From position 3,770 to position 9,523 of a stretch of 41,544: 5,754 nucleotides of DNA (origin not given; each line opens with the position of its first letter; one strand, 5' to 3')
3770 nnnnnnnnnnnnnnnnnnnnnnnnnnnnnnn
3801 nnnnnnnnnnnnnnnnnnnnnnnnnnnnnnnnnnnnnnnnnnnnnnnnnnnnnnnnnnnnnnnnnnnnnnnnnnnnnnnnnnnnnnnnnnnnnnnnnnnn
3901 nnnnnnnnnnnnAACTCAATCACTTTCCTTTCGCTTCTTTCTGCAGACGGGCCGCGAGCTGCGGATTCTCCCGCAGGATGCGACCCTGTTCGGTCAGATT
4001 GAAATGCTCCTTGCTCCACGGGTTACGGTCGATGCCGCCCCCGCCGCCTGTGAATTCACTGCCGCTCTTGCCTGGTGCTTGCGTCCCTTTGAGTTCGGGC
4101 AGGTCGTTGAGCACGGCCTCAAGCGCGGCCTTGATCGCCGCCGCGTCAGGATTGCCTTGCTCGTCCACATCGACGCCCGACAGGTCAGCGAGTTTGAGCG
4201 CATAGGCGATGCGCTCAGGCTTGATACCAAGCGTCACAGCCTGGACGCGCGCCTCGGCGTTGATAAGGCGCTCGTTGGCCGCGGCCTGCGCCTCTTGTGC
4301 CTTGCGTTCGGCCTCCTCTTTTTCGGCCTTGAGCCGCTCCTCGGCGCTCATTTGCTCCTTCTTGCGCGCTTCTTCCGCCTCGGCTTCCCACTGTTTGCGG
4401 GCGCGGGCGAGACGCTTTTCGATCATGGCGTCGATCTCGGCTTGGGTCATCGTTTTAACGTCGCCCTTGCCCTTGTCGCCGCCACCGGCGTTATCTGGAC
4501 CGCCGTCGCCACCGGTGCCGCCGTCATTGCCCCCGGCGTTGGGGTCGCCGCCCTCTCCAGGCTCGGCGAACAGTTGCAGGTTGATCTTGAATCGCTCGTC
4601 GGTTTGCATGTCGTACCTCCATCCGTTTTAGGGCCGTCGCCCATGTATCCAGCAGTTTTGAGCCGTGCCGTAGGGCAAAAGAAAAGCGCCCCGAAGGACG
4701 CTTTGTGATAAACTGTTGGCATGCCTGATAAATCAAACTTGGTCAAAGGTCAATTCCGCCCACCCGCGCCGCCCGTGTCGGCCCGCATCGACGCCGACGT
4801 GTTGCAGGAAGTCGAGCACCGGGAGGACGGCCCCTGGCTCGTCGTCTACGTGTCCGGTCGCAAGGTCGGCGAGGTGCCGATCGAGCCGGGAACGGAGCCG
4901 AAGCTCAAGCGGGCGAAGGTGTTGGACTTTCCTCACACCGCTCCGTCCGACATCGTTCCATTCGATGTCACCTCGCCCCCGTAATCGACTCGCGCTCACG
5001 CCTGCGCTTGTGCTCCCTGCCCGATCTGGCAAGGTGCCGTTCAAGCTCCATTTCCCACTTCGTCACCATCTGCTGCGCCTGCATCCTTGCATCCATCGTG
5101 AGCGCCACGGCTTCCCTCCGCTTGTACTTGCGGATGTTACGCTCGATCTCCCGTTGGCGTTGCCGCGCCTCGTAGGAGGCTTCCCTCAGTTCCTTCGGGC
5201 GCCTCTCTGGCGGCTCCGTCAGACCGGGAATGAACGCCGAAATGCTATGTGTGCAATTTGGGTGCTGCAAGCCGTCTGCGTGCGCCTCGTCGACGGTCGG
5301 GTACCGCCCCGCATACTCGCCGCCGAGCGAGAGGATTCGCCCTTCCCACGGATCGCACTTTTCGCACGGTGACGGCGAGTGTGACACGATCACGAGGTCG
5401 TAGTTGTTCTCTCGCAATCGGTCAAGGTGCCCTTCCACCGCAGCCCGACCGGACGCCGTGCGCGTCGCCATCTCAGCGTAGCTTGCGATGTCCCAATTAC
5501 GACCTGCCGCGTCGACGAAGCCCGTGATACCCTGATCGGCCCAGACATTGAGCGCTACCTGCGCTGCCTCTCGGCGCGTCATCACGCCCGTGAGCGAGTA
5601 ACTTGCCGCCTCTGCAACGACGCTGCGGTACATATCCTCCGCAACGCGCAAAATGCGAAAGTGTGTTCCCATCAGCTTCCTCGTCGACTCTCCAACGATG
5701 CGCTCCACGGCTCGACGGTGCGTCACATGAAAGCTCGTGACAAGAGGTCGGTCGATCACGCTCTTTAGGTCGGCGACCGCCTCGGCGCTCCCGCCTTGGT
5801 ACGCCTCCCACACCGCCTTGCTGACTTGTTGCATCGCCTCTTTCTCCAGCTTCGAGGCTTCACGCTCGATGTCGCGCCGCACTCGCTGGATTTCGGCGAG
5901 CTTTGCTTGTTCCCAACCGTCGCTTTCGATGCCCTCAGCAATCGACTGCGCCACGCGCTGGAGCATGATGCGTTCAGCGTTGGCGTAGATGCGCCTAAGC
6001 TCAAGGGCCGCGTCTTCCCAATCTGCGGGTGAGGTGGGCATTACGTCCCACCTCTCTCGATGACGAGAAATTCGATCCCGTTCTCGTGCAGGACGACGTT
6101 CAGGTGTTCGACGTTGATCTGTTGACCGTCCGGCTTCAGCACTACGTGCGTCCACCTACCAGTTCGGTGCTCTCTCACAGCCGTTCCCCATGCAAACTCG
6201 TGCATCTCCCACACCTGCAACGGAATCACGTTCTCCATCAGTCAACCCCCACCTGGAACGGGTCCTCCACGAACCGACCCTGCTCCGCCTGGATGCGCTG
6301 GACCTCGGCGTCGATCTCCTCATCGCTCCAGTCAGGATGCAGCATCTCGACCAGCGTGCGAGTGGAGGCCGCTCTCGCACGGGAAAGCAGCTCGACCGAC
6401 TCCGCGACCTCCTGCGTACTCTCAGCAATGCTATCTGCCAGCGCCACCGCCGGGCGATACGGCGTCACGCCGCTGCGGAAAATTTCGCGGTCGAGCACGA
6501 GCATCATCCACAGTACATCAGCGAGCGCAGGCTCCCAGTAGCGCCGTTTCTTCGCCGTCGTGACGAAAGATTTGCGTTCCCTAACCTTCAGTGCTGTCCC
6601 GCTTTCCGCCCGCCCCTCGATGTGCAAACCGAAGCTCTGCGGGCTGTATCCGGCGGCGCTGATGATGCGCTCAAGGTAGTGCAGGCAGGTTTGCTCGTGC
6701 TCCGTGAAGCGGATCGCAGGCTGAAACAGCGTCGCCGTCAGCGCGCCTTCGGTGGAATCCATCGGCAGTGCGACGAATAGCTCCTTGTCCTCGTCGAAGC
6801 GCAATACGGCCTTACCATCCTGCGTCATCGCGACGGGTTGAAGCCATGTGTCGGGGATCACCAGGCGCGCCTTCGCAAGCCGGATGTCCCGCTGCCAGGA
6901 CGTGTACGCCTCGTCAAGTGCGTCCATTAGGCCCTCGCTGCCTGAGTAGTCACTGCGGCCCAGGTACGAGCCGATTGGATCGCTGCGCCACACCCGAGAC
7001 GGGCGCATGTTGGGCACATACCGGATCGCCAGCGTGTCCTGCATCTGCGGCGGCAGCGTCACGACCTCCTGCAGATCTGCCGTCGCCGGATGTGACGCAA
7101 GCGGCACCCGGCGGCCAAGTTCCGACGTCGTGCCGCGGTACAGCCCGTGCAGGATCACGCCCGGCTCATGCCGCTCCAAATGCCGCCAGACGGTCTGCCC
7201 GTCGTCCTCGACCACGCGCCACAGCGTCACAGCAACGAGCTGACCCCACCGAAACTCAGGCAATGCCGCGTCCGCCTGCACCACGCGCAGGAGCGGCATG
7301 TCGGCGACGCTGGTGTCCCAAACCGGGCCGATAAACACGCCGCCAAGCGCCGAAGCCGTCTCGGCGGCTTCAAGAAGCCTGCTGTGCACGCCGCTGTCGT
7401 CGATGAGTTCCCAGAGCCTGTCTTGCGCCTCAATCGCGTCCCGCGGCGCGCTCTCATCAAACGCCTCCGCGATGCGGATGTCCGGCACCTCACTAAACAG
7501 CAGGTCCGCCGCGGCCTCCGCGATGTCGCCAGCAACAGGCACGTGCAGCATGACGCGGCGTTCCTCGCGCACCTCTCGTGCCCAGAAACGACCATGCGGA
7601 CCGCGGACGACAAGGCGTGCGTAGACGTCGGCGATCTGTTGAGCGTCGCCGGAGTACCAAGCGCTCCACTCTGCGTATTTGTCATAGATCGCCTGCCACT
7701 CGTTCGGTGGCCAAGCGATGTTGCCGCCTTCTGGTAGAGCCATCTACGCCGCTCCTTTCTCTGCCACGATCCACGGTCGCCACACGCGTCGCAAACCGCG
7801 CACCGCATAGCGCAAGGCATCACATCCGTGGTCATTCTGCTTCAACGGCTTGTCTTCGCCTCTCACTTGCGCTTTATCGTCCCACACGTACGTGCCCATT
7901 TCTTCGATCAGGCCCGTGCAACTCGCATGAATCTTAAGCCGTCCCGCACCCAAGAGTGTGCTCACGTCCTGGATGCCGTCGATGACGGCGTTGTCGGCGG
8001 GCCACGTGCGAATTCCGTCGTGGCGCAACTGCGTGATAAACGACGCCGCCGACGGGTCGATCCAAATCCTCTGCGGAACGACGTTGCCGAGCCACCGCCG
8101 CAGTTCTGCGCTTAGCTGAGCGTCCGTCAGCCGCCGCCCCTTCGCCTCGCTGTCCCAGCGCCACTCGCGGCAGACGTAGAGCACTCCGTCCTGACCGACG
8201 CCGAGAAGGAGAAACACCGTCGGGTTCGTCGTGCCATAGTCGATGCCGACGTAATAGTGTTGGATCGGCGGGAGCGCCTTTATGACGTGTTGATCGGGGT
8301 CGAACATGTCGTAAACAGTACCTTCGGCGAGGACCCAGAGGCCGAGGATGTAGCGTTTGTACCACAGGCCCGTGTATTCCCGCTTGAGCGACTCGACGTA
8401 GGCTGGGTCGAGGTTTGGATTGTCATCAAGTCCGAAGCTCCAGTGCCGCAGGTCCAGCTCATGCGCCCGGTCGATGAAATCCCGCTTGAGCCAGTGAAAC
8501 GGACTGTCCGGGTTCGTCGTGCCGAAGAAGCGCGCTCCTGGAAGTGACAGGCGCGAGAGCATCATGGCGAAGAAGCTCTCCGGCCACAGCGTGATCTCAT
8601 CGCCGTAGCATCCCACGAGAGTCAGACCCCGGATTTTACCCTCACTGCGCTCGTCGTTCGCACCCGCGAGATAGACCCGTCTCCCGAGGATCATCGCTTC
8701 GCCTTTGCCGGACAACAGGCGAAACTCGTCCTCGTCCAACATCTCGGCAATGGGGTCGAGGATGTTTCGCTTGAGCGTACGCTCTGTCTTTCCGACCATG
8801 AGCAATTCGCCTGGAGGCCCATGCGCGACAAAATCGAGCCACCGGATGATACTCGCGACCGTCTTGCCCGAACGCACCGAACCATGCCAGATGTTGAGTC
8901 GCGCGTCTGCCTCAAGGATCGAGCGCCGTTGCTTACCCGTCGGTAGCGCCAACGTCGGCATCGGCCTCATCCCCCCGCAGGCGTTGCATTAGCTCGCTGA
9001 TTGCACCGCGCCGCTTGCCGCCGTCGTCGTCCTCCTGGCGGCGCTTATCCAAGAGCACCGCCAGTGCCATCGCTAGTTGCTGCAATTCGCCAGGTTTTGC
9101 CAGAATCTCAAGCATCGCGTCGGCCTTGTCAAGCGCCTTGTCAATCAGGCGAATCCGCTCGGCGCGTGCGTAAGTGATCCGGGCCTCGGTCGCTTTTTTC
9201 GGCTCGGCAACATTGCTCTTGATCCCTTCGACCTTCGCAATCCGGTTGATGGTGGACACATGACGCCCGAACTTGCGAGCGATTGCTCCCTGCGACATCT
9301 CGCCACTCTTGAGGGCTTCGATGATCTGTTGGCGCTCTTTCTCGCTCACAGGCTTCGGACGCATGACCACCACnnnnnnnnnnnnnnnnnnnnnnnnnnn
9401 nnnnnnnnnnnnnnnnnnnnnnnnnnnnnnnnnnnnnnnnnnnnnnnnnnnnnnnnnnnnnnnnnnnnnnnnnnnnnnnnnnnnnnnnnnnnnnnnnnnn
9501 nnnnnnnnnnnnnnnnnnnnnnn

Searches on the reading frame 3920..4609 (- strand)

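Call 87: search_protein_families(library=phrogs, proteins=[window:3920-4609:-], max_evalue=0.00001)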
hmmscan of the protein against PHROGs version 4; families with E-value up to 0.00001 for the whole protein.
window:3920-4609:- (229 aa): 5 families
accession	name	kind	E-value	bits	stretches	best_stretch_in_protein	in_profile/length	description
phrog_2303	-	head and packaging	1.7e-30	107.4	1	6-192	6-196/219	head scaffolding protein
phrog_172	-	head and packaging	8.8e-25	89.1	1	1-226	17-225/229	head scaffolding protein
phrog_14063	-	head and packaging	2.7e-12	48.3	1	5-135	6-127/193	head scaffolding protein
phrog_4708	-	head and packaging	1.8e-10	42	1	18-194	37-214/245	head scaffolding protein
phrog_206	-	head and packaging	1.7e-08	35.5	1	66-225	90-262/263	head scaffolding protein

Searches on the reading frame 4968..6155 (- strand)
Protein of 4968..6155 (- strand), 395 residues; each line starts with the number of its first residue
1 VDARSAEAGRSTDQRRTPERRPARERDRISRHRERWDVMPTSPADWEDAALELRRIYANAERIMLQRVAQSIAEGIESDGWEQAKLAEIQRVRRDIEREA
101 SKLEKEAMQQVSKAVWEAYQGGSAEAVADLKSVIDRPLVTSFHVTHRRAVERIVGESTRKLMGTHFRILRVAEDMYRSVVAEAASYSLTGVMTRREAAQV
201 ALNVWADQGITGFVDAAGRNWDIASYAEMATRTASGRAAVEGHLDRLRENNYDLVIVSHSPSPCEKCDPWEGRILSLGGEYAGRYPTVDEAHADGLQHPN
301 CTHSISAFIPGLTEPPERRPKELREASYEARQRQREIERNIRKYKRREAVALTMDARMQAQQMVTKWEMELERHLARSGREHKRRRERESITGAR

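Call 87: search_protein_families(library=phrogs, proteins=[window:4968-6155:-], max_evalue=0.00001)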
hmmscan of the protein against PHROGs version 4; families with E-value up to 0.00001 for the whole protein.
window:4968-6155:- (395 aa): 4 families
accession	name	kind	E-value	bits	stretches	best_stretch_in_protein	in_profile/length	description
phrog_581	-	head and packaging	6e-88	297.3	1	31-388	12-380/564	minor head protein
phrog_12049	-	head and packaging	7.3e-85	287.1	1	39-390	1-367/745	head morphogenesis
phrog_4611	-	head and packaging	1.9e-28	100.2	1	80-349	36-310/710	minor head protein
phrog_595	-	head and packaging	8.8e-06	26.3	0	82-347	94-333/513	head maturation protease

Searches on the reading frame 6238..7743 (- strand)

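Call 87: search_protein_families(library=phrogs, proteins=[window:6238-7743:-], max_evalue=0.00001)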
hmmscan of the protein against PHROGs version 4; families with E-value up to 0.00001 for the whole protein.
window:6238-7743:- (501 aa): 1 family
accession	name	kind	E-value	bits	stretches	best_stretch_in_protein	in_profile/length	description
phrog_533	-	head and packaging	2e-105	354.2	1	10-491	22-479/495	portal protein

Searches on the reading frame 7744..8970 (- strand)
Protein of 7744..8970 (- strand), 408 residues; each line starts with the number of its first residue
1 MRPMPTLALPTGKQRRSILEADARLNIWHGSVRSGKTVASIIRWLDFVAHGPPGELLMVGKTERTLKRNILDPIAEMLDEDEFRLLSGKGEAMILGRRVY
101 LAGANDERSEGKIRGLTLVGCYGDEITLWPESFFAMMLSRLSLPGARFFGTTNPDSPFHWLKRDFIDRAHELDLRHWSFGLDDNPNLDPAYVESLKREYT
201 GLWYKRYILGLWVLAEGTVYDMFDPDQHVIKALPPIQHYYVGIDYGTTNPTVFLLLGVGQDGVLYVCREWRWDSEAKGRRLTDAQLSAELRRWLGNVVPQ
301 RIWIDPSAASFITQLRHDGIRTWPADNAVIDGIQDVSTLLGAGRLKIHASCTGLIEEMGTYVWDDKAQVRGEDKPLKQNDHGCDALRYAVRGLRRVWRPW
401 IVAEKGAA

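Call 30: search_dna_similar(query=window:7744-8970:-, collection=phages, mode=protein, max_rows=15)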
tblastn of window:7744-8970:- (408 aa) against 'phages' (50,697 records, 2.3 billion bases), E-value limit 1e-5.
Records with a match: 1702; places in all: 1702; records where one place covers at least 80% of the query: 671.
Best place of each record, by identity: <60% 1702.
By first word of the organism name: Vibrio 361; Salmonella 267; Streptococcus 170; Escherichia 131; Staphylococcus 129; Klebsiella 81; Enterococcus 62; Streptomyces 57; Clostridium 49; Lactobacillus 45; and 73 more.
By host as written in the record: - 425; Streptococcus thermophilus 53; Escherichia coli 44; Staphylococcus aureus 39; Salmonella enterica subsp. enterica serovar Enteritidis PT1 39; Vibrio harveyi BAA-1116 36; Clostridium sporogenes ATCC-15579 30; Klebsiella pneumoniae 26; and 437 more.
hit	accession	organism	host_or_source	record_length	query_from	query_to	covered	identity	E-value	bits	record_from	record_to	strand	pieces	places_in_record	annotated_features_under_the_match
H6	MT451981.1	Streptomyces phage Vondra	Streptomyces sanglieri UNT16F27A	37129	8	398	96%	53.4%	4e-125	404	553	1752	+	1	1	2: terminase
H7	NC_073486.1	Streptomyces phage Vondra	Streptomyces sanglieri UNT16F27A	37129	8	398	96%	53.4%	4e-125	404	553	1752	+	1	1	2: terminase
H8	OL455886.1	Streptomyces phage Piccadilly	Streptomyces sanglieri UNT16F27A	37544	8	398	96%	53.4%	1e-124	402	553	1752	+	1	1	2: terminase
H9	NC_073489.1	Streptomyces phage Piccadilly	Streptomyces sanglieri UNT16F27A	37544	8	398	96%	53.4%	1e-124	402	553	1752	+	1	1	2: terminase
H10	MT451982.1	Streptomyces phage Cumberbatch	Streptomyces sanglieri UNT16F27A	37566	8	398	96%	53.4%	1e-124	402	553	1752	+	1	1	2: terminase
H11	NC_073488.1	Streptomyces phage Cumberbatch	Streptomyces sanglieri UNT16F27A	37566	8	398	96%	53.4%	1e-124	402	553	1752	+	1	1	2: terminase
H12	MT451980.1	Streptomyces phage Ignacio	Streptomyces sanglieri UNT16F27A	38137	13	398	95%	53.1%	2e-124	402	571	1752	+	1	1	2: terminase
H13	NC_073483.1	Streptomyces phage Ignacio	Streptomyces sanglieri UNT16F27A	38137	13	398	95%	53.1%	2e-124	402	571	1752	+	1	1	2: terminase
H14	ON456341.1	Streptomyces phage HFrancette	Streptomyces sanglieri UNT16F27A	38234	13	398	95%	53.1%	2e-124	402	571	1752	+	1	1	2: terminase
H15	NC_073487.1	Streptomyces phage HFrancette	Streptomyces sanglieri UNT16F27A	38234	13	398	95%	53.1%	2e-124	402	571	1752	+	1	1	2: terminase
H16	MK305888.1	Streptomyces phage Austintatious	Streptomyces venezuelae ATCC 10712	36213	4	398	97%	51.8%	3e-121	392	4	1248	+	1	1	1: terminase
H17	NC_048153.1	Streptomyces phage Austintatious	Streptomyces venezuelae ATCC 10712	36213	4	398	97%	51.8%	3e-121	392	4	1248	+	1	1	1: terminase large subunit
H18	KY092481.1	Streptomyces phage PapayaSalad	Streptomyces venezuelae ATCC 10712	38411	4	398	97%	51.8%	3e-121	392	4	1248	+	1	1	terminase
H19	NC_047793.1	Streptomyces phage PapayaSalad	Streptomyces venezuelae ATCC 10712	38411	4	398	97%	51.8%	3e-121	392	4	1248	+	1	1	terminase large subunit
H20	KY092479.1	Streptomyces phage Ididsumtinwong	Streptomyces venezuelae ATCC 10712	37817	4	398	97%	51.8%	5e-120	389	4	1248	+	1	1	terminase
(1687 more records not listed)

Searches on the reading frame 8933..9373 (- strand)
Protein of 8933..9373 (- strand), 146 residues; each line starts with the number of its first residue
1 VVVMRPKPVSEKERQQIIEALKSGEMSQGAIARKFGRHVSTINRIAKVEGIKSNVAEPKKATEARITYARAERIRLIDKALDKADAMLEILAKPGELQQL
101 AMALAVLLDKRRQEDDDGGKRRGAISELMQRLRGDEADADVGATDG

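Call 8: search_protein_families(library=pfam, proteins=[window:8933-9373:-], max_evalue=0.1)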
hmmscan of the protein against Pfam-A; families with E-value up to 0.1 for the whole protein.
window:8933-9373:- (146 aa): 11 families
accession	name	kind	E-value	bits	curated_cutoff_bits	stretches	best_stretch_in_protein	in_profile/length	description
PF13936.12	HTH_38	-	6.8e-07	29.4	27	1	9-44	5-39/44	Helix-turn-helix domain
PF13518.12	HTH_28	-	1e-05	25.9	25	1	13-45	1-32/52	Helix-turn-helix domain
PF13384.12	HTH_23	-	2.7e-05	24.3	24.6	1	9-45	2-37/50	Homeodomain-like domain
PF01371.25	Trp_repressor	-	0.0031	18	27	1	13-47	37-71/88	Trp repressor protein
PF21476.4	PF0610-like_N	-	0.0038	17.8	33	1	14-36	3-25/50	PF0610-like, N-terminal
PF04218.19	CENP-B_N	-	0.0049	16.9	21.2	1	13-47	11-44/53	CENP-B N-terminal DNA-binding domain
PF12298.14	Bot1p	-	0.01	16.5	23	1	6-69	14-75/172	Eukaryotic mitochondrial regulator protein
PF25787.1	HTH_SB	-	0.027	14.7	43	1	4-45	2-42/53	Sleeping Beauty transposase HTH domain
PF08066.17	PMC2NT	-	0.039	15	23.3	1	37-92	35-90/91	PMC2NT (NUC016) domain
PF13551.12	HTH_29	-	0.04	14.4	28.1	0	14-47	1-34/64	Winged helix-turn helix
PF13542.12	HTH_Tnp_ISL3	-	0.051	13.5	27.4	1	15-46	18-47/51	Helix-turn-helix domain of transposase family ISL3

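Call 9: search_protein_families(library=phrogs, proteins=[window:8933-9373:-], max_evalue=0.1)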
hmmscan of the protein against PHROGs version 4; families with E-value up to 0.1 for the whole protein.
window:8933-9373:- (146 aa): 18 families
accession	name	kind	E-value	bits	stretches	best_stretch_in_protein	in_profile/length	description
phrog_5536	-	unknown function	2.2e-13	51.4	1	4-100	1-97/172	-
phrog_125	-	DNA, RNA and nucleotide metabolism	9.1e-06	26.4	1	4-67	158-221/254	DNA invertase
phrog_323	-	transcription regulation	9e-05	23.2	1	11-73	150-213/319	transcriptional regulator, D5-like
phrog_664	-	DNA, RNA and nucleotide metabolism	0.0003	21.7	1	6-75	82-152/210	DNA binding protein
phrog_4646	-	integration and excision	0.00085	19.6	1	10-51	8-49/344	transposase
phrog_517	-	DNA, RNA and nucleotide metabolism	0.0035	19.2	1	10-45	87-121/128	HTH DNA binding protein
phrog_35775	-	unknown function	0.016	16.7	1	15-80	13-78/133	-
phrog_4779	-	transcription regulation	0.017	16.6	1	14-82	4-72/98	transcriptional regulator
phrog_36160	-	unknown function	0.022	16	1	7-97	5-88/135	-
phrog_2159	-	DNA, RNA and nucleotide metabolism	0.029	14.7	1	12-87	167-251/365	ParB-like partition protein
phrog_151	-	integration and excision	0.034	13.7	1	7-101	126-226/582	transposase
phrog_1337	-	DNA, RNA and nucleotide metabolism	0.035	14.4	1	4-47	6-49/316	DNA binding protein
phrog_836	-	transcription regulation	0.06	14.5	0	11-49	82-120/133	late transcriptional activator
phrog_3855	-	DNA, RNA and nucleotide metabolism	0.066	14.6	0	7-47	61-101/115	HTH DNA binding protein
phrog_1770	-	DNA, RNA and nucleotide metabolism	0.075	14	1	17-68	55-108/158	Holliday junction resolvase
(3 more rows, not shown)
